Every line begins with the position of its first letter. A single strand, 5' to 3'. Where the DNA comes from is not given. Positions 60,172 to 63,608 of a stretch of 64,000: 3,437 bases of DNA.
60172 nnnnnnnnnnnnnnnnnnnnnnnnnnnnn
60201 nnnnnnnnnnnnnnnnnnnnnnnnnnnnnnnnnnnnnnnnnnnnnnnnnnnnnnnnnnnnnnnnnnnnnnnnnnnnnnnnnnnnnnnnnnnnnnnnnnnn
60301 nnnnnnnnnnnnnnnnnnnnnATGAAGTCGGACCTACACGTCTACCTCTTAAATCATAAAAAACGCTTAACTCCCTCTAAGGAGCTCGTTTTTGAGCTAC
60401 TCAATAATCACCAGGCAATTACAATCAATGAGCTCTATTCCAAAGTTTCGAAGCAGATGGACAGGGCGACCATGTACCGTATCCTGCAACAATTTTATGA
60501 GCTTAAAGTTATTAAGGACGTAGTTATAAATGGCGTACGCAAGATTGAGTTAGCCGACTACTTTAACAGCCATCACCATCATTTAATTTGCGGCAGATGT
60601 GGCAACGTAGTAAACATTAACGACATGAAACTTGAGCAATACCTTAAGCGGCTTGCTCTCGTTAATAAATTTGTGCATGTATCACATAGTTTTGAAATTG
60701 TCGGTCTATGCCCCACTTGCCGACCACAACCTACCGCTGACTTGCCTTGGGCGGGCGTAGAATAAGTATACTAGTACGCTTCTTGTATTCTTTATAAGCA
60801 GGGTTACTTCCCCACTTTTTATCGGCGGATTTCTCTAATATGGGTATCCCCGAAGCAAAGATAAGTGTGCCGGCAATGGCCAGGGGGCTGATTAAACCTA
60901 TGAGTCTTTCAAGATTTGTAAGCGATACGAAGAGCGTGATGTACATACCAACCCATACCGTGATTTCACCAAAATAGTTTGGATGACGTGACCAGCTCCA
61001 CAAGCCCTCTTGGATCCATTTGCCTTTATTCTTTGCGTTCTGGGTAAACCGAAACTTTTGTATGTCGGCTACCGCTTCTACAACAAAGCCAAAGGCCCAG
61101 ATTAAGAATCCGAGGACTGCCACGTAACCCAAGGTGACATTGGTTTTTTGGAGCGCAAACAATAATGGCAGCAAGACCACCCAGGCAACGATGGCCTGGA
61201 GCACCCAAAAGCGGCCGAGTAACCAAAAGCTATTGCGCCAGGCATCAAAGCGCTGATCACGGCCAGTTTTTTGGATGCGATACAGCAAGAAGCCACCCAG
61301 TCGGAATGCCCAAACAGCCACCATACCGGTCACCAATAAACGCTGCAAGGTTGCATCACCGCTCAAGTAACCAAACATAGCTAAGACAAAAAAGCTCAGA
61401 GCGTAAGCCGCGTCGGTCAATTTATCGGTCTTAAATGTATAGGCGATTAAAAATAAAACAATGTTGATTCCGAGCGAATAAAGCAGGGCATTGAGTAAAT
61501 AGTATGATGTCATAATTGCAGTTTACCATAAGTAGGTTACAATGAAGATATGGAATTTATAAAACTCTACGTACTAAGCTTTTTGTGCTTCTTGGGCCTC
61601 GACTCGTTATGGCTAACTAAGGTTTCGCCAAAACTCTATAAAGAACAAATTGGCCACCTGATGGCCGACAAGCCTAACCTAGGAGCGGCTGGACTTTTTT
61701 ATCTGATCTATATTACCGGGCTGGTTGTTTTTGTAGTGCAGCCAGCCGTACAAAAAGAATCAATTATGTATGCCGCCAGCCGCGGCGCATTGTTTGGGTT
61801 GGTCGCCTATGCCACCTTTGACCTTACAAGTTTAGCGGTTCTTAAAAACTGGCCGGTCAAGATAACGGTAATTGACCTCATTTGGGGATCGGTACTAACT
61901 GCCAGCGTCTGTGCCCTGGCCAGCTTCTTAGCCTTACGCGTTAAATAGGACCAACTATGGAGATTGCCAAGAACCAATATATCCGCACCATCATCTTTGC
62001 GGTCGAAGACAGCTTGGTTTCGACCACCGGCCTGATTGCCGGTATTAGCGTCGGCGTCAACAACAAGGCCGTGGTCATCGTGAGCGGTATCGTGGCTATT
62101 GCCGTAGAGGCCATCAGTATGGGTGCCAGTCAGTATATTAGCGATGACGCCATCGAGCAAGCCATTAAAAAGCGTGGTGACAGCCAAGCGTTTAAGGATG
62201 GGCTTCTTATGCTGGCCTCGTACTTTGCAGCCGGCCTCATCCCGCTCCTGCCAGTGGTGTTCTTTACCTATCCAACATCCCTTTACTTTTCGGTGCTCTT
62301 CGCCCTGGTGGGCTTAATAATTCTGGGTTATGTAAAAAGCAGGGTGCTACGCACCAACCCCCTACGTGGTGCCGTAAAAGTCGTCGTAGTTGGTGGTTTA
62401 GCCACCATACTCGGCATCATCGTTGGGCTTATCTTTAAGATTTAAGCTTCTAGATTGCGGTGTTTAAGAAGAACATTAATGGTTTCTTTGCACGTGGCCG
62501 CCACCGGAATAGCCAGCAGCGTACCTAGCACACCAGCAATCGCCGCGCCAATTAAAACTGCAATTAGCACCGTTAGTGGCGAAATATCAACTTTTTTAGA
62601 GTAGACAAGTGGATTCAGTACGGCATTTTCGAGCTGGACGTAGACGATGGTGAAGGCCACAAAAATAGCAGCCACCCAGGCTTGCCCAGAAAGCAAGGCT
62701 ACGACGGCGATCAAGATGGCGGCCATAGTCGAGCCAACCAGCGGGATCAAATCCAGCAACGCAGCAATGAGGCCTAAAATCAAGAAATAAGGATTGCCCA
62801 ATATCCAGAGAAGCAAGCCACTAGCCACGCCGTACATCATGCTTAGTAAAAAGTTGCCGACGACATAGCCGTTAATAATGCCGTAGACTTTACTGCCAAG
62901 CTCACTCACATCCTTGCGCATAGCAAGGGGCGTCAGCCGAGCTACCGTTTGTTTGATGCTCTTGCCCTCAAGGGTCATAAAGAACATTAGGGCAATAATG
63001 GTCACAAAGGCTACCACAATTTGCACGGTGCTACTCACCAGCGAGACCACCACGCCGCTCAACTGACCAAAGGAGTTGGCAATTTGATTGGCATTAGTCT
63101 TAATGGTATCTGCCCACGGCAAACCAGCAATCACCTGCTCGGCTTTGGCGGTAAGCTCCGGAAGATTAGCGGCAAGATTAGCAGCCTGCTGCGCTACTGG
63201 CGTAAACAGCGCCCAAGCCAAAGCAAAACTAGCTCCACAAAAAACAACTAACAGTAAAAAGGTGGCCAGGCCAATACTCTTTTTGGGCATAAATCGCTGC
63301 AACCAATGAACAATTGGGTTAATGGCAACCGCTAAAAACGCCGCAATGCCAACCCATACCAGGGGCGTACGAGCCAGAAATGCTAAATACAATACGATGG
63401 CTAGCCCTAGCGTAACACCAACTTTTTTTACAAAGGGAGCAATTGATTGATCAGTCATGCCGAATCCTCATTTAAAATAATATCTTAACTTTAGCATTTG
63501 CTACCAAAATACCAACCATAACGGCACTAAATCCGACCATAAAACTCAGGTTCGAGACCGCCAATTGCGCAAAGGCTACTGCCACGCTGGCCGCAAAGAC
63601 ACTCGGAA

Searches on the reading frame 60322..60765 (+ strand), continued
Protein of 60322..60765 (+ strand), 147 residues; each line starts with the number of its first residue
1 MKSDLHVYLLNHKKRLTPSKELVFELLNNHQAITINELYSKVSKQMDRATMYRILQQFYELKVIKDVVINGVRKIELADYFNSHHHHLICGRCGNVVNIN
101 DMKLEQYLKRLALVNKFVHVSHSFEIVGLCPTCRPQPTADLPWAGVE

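Call 53: search_solved_structures(query=window:60322-60765:+, max_evalue=0.001, show_alignments=5)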
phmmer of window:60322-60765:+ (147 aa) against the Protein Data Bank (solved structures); distinct sequences matched with E-value up to 0.001: 19.
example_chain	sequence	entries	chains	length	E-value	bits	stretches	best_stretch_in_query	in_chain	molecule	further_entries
2o03_A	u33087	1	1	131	1.5e-11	47.7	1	39-134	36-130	probable Zinc uptake regulation protein FurB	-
2w57_A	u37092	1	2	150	2e-11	47.3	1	23-142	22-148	FERRIC UPTAKE REGULATION PROTEIN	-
2fe3_A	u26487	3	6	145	3e-11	46.7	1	14-135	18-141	Peroxide operon regulator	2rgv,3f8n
9ire_A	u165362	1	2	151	9.2e-11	45.1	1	14-138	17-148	Ferric uptake regulation protein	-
3mwm_A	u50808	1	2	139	2.5e-10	43.7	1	42-134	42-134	Putative metal uptake regulation protein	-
7vo0_G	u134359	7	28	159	4.8e-10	42.8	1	43-134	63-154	Putative metal uptake regulation protein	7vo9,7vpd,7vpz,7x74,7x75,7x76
8j6w_A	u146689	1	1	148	3.3e-09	40.1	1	28-132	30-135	Ferric uptake regulation protein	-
6dk4_A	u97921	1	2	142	5.5e-09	39.3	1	8-118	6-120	Ferric uptake regulation protein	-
3eyy_A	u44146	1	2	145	1.8e-08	37.7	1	12-134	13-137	Putative iron uptake regulatory protein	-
6d57_A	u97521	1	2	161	2.3e-08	37.3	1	32-137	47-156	Ferric uptake regulation protein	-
4ets_A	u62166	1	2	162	2.4e-08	37.3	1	32-137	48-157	Ferric uptake regulation protein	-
1mzb_A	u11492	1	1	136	2.8e-06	30.6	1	39-124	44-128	ferric uptake regulation protein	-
5nbc_A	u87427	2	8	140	1.1e-05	28.6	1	28-135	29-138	Ferric uptake regulation protein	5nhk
2xig_A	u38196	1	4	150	5.8e-05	26.3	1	41-135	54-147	FERRIC UPTAKE REGULATION PROTEIN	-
5fd5_A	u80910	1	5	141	6.3e-05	26.2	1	14-129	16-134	Ferric uptake regulation protein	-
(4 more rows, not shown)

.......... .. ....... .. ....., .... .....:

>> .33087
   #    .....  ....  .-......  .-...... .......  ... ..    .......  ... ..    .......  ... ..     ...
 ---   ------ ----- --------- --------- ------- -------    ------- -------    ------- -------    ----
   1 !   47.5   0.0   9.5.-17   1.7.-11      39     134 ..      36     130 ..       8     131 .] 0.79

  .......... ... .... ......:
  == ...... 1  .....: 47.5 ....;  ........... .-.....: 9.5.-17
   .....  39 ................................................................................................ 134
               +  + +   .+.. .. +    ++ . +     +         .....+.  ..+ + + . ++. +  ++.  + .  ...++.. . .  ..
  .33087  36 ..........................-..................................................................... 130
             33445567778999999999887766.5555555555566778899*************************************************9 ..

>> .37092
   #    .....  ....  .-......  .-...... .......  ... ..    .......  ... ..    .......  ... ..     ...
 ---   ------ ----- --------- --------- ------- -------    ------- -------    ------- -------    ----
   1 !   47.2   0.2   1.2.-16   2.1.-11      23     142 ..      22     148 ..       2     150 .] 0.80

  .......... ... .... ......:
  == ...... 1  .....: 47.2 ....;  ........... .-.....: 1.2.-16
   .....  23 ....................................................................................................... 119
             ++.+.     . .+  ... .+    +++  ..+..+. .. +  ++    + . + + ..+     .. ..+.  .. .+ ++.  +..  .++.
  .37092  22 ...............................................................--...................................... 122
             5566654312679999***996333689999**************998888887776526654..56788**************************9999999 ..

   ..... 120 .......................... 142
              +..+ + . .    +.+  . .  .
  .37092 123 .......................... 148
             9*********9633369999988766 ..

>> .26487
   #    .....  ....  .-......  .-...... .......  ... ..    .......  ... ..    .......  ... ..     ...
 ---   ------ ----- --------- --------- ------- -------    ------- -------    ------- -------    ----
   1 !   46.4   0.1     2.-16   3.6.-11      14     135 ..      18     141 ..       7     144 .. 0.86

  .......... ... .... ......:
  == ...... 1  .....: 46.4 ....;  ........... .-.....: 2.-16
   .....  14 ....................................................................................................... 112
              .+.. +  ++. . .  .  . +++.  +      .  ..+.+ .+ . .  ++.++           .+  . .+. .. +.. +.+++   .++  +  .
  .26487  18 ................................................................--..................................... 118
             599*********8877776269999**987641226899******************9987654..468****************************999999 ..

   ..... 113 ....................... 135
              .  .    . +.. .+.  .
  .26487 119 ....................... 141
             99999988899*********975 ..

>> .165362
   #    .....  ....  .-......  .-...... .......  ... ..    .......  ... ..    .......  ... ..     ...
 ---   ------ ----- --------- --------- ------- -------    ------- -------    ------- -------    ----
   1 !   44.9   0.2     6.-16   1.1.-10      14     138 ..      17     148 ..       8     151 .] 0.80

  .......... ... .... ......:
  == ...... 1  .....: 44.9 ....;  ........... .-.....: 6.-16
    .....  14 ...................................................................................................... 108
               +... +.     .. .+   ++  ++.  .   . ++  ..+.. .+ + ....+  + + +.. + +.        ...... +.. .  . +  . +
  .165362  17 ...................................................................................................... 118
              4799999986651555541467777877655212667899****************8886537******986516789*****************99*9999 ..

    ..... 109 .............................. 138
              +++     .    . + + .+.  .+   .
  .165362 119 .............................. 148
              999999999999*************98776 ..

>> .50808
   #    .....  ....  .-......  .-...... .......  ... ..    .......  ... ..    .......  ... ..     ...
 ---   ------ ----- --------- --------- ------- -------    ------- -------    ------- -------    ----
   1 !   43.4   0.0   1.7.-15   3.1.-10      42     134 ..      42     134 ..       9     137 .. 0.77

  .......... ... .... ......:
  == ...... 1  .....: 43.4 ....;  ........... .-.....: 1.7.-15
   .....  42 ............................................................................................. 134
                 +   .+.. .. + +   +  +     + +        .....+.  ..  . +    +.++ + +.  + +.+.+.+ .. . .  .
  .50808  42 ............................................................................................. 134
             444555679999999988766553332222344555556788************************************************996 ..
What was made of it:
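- On Zur (zinc-specific) regulon: The gap-free alignment to 3mwm puts D79 opposite C79 (call 53).
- On PerR (peroxide sensor): In the alignment to 2fe3, the position of D104 is N98 here (call 53).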

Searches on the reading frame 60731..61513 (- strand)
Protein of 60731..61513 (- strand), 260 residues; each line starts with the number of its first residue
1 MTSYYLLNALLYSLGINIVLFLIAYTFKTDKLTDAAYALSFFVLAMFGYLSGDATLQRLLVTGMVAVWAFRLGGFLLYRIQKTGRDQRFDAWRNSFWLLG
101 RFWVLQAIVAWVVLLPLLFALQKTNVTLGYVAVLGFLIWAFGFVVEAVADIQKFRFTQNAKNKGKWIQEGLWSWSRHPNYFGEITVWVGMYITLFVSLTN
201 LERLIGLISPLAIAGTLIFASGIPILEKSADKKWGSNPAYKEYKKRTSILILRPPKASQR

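Call 6: search_protein_families(library=pfam, proteins=[window:60731-61513:-])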
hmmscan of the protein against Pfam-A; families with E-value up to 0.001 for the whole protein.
window:60731-61513:- (260 aa): 3 families
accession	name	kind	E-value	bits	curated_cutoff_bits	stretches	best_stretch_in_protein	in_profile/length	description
PF06966.17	DUF1295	-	9.4e-61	205.7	20.4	1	20-247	1-235/235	Protein of unknown function (DUF1295)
PF04140.19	ICMT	-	2.4e-05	25.1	24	1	161-195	30-64/95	Isoprenylcysteine carboxyl methyltransferase (ICMT) family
PF02544.21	Steroid_dh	-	4.9e-05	23.8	22.6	1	125-192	35-102/150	3-oxo-5-alpha-steroid 4-dehydrogenase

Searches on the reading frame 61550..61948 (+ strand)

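Call 6: search_protein_families(library=pfam, proteins=[window:61550-61948:+])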
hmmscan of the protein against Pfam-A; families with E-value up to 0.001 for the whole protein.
window:61550-61948:+ (132 aa): 1 family
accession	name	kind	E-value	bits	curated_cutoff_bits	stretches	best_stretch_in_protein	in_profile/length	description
PF09945.14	DUF2177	-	1.2e-45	155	26.9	1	4-124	2-122/124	Predicted membrane protein (DUF2177)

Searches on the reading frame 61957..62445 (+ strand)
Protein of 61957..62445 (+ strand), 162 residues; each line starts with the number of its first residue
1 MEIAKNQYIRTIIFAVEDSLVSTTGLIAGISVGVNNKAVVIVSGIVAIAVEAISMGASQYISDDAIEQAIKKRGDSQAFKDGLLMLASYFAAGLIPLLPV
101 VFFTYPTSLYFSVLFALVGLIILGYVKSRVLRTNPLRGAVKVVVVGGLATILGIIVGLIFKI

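Call 6: search_protein_families(library=pfam, proteins=[window:61957-62445:+])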
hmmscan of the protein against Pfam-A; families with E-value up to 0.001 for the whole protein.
window:61957-62445:+ (162 aa): 1 family
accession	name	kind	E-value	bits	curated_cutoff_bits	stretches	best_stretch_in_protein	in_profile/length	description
PF01988.24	VIT1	-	6.1e-25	88.7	28.1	2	72-157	127-213/214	VIT family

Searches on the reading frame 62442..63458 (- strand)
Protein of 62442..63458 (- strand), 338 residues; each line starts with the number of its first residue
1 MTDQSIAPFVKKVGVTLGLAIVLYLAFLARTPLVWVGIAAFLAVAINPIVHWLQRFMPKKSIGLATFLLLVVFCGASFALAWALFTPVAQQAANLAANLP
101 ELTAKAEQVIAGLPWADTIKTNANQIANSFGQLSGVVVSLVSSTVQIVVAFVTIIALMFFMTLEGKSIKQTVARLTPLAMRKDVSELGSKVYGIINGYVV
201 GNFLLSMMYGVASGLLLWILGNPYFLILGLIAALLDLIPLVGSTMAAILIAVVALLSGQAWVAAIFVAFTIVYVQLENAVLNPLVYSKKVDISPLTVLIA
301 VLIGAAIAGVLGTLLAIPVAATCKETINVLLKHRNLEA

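Call 40: search_protein_families(library=pfam, proteins=[window:62442-63458:-])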
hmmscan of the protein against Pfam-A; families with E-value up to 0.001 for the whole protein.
window:62442-63458:- (338 aa): 1 family
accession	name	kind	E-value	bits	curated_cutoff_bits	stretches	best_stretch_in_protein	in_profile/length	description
PF01594.21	AI-2E_transport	-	2.2e-54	185.3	34.3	1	20-330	9-326/327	AI-2E family transporter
